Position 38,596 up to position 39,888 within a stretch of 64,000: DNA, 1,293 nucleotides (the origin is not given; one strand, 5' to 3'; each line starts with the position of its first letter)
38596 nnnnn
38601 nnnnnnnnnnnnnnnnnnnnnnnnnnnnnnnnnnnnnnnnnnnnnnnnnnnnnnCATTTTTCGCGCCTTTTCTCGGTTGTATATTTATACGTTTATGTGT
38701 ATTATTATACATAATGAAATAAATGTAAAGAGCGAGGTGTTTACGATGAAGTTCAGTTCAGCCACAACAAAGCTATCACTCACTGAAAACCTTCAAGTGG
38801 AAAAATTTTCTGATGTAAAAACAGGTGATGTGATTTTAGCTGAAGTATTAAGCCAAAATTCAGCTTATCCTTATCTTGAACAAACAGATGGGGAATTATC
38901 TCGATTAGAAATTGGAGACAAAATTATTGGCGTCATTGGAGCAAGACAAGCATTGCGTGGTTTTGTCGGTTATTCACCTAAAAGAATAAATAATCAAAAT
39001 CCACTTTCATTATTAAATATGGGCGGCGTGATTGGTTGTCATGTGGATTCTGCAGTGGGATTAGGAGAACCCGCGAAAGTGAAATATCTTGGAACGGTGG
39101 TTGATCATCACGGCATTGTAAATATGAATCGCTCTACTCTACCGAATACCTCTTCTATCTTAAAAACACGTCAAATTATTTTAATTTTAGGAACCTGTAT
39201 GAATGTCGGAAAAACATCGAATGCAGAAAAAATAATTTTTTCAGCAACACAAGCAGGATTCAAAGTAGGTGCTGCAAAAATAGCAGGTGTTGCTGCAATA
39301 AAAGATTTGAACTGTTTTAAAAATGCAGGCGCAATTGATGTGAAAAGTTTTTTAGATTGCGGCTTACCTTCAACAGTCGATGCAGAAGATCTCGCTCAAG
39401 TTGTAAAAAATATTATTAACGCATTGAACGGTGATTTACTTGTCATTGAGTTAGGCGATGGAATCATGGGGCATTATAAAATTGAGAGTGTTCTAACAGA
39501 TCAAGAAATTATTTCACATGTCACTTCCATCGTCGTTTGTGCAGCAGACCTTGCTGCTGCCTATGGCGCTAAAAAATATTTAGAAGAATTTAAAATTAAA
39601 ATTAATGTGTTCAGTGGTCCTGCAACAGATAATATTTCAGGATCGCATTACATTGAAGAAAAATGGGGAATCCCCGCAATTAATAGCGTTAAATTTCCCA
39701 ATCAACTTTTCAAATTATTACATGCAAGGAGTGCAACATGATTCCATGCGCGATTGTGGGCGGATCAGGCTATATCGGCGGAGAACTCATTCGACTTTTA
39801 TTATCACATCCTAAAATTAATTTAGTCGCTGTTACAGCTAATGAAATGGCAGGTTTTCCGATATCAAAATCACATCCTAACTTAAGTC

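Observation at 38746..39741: Unknown P-loop protein heading the argC-argB-argD-argR operon in a cluster that lacks argA/argJ/argE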

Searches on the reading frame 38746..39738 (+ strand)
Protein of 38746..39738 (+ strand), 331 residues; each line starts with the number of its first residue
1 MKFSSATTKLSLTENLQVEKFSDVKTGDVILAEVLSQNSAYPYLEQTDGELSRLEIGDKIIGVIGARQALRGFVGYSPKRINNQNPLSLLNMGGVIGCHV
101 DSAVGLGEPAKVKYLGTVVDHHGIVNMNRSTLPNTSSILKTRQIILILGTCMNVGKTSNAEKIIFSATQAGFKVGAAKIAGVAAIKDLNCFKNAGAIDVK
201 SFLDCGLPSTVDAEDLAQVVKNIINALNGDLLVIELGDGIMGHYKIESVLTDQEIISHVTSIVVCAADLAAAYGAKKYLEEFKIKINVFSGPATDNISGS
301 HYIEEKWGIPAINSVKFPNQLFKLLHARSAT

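Call 3: search_protein_families(library=pfam, proteins=[window:38746-39738:+], max_evalue=10)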
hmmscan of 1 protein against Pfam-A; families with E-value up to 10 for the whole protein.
window:38746-39738:+ (331 aa): 1 family
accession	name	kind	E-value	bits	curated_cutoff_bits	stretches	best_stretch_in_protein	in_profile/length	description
PF20720.3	nSTAND3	-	0.083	13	27.2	1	134-178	9-50/155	Novel STAND NTPase 3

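Call 4: search_protein_families(library=ncbifam, proteins=[window:38746-39738:+], max_evalue=10)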
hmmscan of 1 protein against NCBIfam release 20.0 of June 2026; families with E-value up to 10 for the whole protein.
window:38746-39738:+ (331 aa): 2 families
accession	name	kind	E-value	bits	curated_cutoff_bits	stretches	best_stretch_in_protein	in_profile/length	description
NF004062.0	PRK05576.1-5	equivalog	0.029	13.8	194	1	208-269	63-129/219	cobalt-factor II C(20)-methyltransferase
NF038242.1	RipC_Ccl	equivalog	0.097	12.2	375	1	210-282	93-162/268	itaconate degradation C-C-lyase RipC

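Call 5: search_solved_structures(query=window:38746-39738:+, max_evalue=10, show_alignments=2)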
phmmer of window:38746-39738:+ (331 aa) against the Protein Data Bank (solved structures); distinct sequences matched with E-value up to 10: 2.
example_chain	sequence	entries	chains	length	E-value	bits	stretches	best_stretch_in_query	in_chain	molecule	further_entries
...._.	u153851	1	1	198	1.2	11.6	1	207-261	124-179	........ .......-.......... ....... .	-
7m2m_A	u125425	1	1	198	1.2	11.6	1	207-261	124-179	Guanylate cyclase activator 1A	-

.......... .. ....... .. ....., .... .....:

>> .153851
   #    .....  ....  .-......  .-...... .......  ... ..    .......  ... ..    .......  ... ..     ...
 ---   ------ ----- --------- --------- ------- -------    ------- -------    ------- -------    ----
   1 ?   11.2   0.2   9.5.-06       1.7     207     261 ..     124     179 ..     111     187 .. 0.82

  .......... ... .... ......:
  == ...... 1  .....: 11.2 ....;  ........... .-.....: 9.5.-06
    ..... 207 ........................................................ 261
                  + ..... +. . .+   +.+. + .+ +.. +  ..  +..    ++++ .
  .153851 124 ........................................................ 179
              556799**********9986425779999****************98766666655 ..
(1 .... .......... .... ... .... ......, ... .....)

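Call 6: find_homologous_proteins(query=window:38746-39738:+)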
Query window:38746-39738:+ (331 aa): 3738 proteins with E <= 0.001 among 8000 candidates; the best 120 are listed.
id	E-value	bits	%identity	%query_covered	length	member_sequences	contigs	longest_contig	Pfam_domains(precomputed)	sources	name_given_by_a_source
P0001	4.0e-212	721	100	100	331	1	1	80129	-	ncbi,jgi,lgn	-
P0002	6.7e-168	576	80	98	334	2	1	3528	-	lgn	-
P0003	2.9e-167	574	79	99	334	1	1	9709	-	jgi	jgi:hypothetical protein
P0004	1.4e-165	568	79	98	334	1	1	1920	-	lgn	-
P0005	2.7e-161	554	75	99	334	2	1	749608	-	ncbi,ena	-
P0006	1.5e-154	532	74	98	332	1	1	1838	-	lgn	-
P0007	2.6e-143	495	70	99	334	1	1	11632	-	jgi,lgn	-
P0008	2.6e-134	466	67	98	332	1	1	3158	-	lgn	-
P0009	1.5e-130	453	62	98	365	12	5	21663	-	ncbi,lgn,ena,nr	ncbi:MAG TPA: hypothetical protein PLB32_16685 [Acidobacteriota bacterium]|nr:hypothetical protein [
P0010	3.5e-129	449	62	99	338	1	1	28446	-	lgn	-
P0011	3.3e-127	442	62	98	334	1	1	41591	-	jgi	jgi:hypothetical protein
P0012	5.4e-126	438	76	77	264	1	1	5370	-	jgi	jgi:hypothetical protein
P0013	1.9e-125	436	60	98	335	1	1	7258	-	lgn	-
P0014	2.7e-124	433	59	98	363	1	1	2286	-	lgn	-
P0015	2.8e-124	433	60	98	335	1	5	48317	-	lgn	-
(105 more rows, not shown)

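Call 9: find_encoding_contigs(protein=P0001, flank=10000, max_places=3)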
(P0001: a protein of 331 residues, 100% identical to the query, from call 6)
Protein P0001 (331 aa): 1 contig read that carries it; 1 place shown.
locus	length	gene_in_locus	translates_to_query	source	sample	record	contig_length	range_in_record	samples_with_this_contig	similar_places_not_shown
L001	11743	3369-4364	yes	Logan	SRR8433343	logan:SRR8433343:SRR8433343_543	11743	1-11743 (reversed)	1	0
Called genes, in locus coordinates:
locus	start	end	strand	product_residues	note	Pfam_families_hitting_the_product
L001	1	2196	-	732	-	?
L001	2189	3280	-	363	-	PF00988:CPSase_sm_chain, PF00117:GATase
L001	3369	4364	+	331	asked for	-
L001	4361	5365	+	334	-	PF01118:Semialdhyde_dh, PF22698:Semialdhyde_dhC_1, PF02774:Semialdhyde_dhC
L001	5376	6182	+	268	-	PF00696:AA_kinase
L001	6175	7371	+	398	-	PF00202:Aminotran_3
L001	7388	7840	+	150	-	PF01316:Arg_repressor, PF02863:Arg_repressor_C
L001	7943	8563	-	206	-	PF00857:Isochorismatase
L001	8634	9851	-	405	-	PF07690:MFS_1, PF00083:Sugar_tr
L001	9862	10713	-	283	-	PF08843:AbiEii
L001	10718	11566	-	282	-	-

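Call 11: search_solved_structures(query=A1, max_evalue=10, show_alignments=3)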
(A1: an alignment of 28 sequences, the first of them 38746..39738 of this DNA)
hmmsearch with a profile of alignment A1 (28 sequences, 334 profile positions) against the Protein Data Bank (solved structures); distinct sequences matched with E-value up to 10: 35.
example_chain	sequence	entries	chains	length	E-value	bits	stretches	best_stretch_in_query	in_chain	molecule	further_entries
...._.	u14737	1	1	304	0.0047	19.1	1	101-174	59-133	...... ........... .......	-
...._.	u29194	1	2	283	0.006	18.8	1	101-174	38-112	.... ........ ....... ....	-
2cnw_D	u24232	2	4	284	0.0061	18.8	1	101-174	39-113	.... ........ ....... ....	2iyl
1okk_D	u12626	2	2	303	0.0073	18.5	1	101-174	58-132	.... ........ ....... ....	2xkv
2q9a_A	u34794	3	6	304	0.0074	18.5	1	101-174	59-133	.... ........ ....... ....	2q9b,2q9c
3fgn_A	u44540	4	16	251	0.25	13.4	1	139-186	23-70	Dethiobiotin synthetase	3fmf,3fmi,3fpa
4oyh_A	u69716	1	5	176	0.6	12.2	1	137-196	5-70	Molybdopterin-guanine dinucleotide biosynthesis protein B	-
3dm5_A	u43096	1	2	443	0.77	11.8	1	140-175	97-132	Signal recognition 54 kDa protein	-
8zlp_A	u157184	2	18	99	0.78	11.8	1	113-198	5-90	Alpha-synuclein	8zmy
6g2g_A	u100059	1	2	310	0.8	11.8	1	138-176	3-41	Cytosolic Fe-S cluster assembly factor CFD1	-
9d5c_A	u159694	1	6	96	0.85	11.7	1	114-198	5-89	Alpha-synuclein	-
1dts_A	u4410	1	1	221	0.85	11.7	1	146-178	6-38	DETHIOBIOTIN SYNTHETASE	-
9je2_C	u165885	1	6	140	0.86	11.7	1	114-198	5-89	Alpha-synuclein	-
9je7_A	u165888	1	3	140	0.88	11.7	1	114-198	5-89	Alpha-synuclein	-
9jc3_D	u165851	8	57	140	0.92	11.6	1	114-198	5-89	Alpha-synuclein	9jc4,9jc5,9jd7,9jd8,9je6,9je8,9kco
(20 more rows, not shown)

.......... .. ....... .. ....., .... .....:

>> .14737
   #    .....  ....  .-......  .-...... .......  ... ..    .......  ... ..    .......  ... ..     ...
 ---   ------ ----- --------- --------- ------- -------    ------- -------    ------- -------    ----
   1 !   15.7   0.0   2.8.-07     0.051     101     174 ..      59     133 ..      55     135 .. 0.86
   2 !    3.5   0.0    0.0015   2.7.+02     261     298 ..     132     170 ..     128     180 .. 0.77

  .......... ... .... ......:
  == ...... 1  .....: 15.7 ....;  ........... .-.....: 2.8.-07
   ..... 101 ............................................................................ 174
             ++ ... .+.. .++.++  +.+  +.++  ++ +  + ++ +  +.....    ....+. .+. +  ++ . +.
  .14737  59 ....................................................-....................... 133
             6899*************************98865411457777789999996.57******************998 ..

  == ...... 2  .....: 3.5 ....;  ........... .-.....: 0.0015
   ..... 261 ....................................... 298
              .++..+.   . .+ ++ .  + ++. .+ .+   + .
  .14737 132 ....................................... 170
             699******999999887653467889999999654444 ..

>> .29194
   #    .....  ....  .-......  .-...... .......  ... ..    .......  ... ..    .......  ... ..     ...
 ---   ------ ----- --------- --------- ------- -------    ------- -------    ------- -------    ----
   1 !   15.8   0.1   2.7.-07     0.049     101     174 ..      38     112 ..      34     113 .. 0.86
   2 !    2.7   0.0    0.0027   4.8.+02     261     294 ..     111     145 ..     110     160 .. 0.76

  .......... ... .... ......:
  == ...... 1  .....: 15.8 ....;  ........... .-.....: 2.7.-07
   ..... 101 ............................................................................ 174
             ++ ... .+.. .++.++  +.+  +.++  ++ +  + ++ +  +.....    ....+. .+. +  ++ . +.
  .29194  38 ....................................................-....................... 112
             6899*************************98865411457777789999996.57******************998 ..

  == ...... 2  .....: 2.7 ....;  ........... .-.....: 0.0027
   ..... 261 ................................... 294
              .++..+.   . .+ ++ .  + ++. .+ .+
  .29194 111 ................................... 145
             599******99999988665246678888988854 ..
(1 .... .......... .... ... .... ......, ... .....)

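Call 12: find_related_loci(query=A1, collection=genome_contigs, flank=10000)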
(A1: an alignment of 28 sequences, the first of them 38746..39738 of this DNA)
Query A1 (331 aa) in genome_contigs; peptide patterns used: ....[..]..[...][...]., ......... (x = any residue, [..] = any of these).
169 stretches matched a pattern; 42 encode a relative of the query (tblastn E <= 1e-3); 41 distinct loci.
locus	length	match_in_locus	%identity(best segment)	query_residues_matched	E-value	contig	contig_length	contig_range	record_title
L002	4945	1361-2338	62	1-326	2e-140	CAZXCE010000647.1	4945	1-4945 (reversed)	MAG TPA_asm: uncultured Clostridia bacterium isolate SRP287051_co1_196 genome assembly, contig: NODE_20239_length_4945_c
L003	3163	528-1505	62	1-326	4e-144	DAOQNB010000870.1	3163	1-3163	MAG TPA_asm: Acidobacteriota bacterium isolate AMR_MDS_0507 NODE_21596_length_3163_cov_5.125161, whole genome shotgun se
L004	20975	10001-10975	59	1-325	3e-131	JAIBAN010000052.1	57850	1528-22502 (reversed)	MAG: Blastocatellia bacterium isolate SSF51 NODE_9638_length_57850_cov_8.695425, whole genome shotgun sequence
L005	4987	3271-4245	59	1-325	4e-129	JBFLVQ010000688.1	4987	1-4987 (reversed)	MAG: Acidobacteriota bacterium isolate MAG010 MAG010_688, whole genome shotgun sequence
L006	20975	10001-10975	55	1-325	8e-117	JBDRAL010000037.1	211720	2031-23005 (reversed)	MAG: Blastocatellia bacterium NZW_1522 contig_36, whole genome shotgun sequence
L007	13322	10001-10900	56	35-330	6e-117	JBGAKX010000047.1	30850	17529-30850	MAG: Blastocatellia bacterium isolate MAG_AAO_H125.29 AAOH125-29_opera_contig_3231, whole genome shotgun sequence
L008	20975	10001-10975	55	1-325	7e-117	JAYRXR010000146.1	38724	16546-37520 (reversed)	MAG: Actinomycetota bacterium isolate EBPR_ori4bin.3 k141_169785, whole genome shotgun sequence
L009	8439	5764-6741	52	1-326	1e-114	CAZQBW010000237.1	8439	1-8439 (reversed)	MAG TPA_asm: uncultured Clostridia bacterium isolate binchicken_co197_382 genome assembly, contig: NODE_16337_length_843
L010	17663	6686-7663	53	1-326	5e-117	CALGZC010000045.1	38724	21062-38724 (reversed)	MAG: uncultured Blastocatellia bacterium isolate R1_Bin_Bin_52_sub_1 genome assembly, contig: c_000000494360, whole geno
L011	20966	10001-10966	52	1-322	1e-113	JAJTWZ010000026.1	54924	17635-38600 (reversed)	MAG: Blastocatellia bacterium isolate DTUACD2 26-Genome20, whole genome shotgun sequence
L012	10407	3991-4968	54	1-326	8e-113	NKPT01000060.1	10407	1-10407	MAG: Chloracidobacterium sp. CP2_5A k99_118132, whole genome shotgun sequence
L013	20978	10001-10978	51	1-326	5e-112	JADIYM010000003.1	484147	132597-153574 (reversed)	MAG: Blastocatellia bacterium isolate AalE_18-Q3-R2-46_BATAC.155 tig00002846-10-4841030, whole genome shotgun sequence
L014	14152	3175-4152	53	1-326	7e-112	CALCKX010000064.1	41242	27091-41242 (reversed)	MAG: uncultured Chloracidobacterium sp. isolate N1_Bin_MAXBIN__140_1 genome assembly, contig: c_000002592861, whole geno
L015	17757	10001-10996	41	2-330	1e-90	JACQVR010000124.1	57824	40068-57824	MAG: Planctomycetota bacterium isolate NC_groundwater_1468_Ag_S-0.65um_64_35 S_p65_S5_coassembly_k141_4875274, whole gen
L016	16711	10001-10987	41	2-328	4e-88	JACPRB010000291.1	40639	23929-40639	MAG: Planctomycetota bacterium isolate NC_groundwater_668_Ag_B-0.1um_65_30 B_1_S1_Biohub_coassembly_k141_4619583, whole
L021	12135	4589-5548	43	2-325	1e-85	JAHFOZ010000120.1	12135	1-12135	MAG: Planctomycetota bacterium isolate nzgw515 NODE_1793_length_12136_cov_3.073658, whole genome shotgun sequence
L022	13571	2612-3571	42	2-325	2e-85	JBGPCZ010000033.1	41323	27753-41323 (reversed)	MAG: Planctomycetota bacterium isolate OBJ_0618_050_37 k141_3146601_length_41323_cov_20.3919, whole genome shotgun seque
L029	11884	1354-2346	39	2-328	2e-74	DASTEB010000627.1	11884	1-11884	MAG TPA_asm: Chloroflexia bacterium isolate SMAG_U836 k141_235910, whole genome shotgun sequence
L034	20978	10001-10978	38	2-325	2e-60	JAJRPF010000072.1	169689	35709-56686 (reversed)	MAG: Planctomycetota bacterium isolate Dive100_bin1.14 k141_1189987, whole genome shotgun sequence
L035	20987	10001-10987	38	2-325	1e-60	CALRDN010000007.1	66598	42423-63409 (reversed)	MAG: Candidatus Peribacteria bacterium isolate TH-Jun18-30 genome assembly, contig: TH-Jun18-C679, whole genome shotgun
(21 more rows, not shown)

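Call 21: predict_structure(alignment_id=A1)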
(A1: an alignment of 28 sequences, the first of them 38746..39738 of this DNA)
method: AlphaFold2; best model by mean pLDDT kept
length: 331 residues; sequences in the alignment: 28
mean_pLDDT: 93.5   pTM: 0.91
mean pLDDT of the five models: 93.5, 93.5, 92.5, 92.4, 92.0
residues with pLDDT >= 90: 282; 70-90: 46; 50-70: 2; < 50: 1
segments of 3 or more residues with pLDDT < 50: none
pLDDT, mean of each block of 10 residues (from residue 1): 95 92 96 96 95 97 91 92 92 96 92 97 94 93 94 90 97 96 90 98 92 91 97 89 85 94 96 95 95 95 97 95 83 47
secondary structure, 60 per line:
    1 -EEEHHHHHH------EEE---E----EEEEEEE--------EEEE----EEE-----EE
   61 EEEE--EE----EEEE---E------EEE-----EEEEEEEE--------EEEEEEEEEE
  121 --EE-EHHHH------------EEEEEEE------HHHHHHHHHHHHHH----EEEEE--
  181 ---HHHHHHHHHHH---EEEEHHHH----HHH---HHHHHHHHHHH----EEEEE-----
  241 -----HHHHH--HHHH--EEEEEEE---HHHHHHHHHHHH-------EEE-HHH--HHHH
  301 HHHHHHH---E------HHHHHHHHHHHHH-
elements in order: E2-4 H5-10 E17-19 E28-34 E43-46 E51-53 E59-64 E73-76 E87-89 E95-102 E111-120 H127-130 E143-149 H156-169 E174-178 H184-194 E198-201 H202-205 H216-226 E231-235 H246-250 H253-256 E259-265 H269-280 E288-290 H297-307 H318-330
